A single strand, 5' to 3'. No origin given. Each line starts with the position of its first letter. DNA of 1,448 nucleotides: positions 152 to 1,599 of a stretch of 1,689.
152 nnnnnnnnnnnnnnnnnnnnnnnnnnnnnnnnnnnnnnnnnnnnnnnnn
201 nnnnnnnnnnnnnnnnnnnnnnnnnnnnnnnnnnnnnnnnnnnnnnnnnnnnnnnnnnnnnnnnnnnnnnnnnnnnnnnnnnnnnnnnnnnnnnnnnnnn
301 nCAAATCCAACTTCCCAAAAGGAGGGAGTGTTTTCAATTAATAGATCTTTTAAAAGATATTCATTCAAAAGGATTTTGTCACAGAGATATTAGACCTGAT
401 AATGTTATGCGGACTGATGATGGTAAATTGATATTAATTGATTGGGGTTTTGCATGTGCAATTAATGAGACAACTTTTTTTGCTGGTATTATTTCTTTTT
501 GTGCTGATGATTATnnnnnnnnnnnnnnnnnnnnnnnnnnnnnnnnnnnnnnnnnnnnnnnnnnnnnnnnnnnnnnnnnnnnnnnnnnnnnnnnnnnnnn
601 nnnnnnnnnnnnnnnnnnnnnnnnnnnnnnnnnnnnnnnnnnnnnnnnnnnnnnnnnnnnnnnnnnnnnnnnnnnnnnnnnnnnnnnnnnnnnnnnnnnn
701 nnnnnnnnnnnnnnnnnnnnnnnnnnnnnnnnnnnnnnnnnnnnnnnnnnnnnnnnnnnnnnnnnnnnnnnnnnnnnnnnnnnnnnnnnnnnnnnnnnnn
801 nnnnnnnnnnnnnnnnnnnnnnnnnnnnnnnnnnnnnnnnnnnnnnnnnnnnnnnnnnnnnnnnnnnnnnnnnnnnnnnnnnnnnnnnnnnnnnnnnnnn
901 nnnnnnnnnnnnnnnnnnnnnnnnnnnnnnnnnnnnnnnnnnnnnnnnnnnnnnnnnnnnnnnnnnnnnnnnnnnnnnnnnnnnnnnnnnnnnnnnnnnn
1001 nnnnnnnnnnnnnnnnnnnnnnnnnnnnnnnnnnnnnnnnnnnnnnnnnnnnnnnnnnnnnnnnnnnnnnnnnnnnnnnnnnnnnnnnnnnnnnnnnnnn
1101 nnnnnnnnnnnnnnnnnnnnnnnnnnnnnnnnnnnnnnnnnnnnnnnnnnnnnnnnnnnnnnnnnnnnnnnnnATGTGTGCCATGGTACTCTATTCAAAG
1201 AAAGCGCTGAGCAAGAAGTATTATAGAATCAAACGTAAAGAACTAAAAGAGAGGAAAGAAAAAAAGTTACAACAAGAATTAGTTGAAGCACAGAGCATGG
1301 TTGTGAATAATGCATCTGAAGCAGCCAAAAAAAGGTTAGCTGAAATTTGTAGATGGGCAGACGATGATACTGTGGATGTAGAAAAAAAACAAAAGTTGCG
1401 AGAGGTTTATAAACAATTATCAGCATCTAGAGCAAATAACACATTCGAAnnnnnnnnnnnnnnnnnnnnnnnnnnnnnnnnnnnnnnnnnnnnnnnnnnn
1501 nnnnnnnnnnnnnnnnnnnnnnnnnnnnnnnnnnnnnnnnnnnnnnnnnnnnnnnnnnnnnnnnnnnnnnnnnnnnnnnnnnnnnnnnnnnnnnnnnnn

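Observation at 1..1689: The window looks like compact eukaryotic nuclear DNA, not a prokaryotic locus, and the standard-code ORF track under-describes it.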

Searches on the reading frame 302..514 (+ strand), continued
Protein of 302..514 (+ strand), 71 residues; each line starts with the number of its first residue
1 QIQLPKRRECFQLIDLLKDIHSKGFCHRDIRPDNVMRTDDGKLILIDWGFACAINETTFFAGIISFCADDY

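Call 70: search_protein_families(library=pfam, proteins=[P0061, P0001, P0035], max_evalue=0.01)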
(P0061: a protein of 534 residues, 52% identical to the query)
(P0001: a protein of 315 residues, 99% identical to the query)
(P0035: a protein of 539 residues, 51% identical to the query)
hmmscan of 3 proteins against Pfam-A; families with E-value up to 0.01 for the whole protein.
P0061 (534 aa): 3 families
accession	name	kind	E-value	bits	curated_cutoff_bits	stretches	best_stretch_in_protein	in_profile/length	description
PF00069.31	Pkinase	-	3.8e-11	43.3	31.7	1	293-436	4-167/263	Protein kinase domain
PF20713.2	DUF6826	-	1.1e-06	29.2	26.6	1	115-207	1-84/91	Domain of unknown function (DUF6826)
PF07714.23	PK_Tyr_Ser-Thr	-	0.0034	17.2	23.1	1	385-428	118-162/258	Protein tyrosine and serine/threonine kinase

P0001 (315 aa): 5 families
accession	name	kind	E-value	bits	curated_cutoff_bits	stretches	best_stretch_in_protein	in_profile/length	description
PF00069.31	Pkinase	-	2.2e-10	40.8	31.7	1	250-310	106-169/263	Protein kinase domain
PF01636.29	APH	-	6.7e-07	29.7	23.2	1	259-290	166-198/239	Phosphotransferase enzyme family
PF01633.27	Choline_kinase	-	1.7e-05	24.8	29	1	246-292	146-194/300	Choline/ethanolamine kinase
PF01163.29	RIO1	-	2.6e-05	24.4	22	1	198-290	56-152/187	RIO domain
PF03109.22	ABC1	-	0.0037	16.9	22.9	1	255-295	180-220/244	ABC1 atypical kinase-like domain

P0035 (539 aa): 5 families
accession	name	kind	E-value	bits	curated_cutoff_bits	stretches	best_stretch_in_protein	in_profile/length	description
PF00069.31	Pkinase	-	1.9e-14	54.1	31.7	1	296-459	3-180/263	Protein kinase domain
PF17667.7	Pkinase_fungal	-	5e-05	22.6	24.1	1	386-466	296-382/387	Fungal protein kinase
PF01636.29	APH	-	7.9e-05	23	23.2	1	382-422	150-196/239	Phosphotransferase enzyme family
PF13095.12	FTA2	-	0.00031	20.9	30.2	0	375-410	170-205/214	Kinetochore Sim4 complex subunit FTA2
PF07714.23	PK_Tyr_Ser-Thr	-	0.0021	17.9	23.1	0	380-426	106-152/258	Protein tyrosine and serine/threonine kinase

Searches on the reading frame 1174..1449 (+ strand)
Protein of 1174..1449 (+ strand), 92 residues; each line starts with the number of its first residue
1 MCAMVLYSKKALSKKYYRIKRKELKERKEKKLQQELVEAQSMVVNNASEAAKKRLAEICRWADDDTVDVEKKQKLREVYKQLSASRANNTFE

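Call 10: find_encoding_contigs(protein=window:1174-1449:+, flank=10000)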
Protein window:1174-1449:+ (92 aa): no gene with exactly this product is on record in the collection.

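Call 39: find_homologous_proteins(query=window:1174-1449:+, max_evalue=0.01)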
Query window:1174-1449:+: 4 candidates shared short words with the query, none scored E <= 0.01.
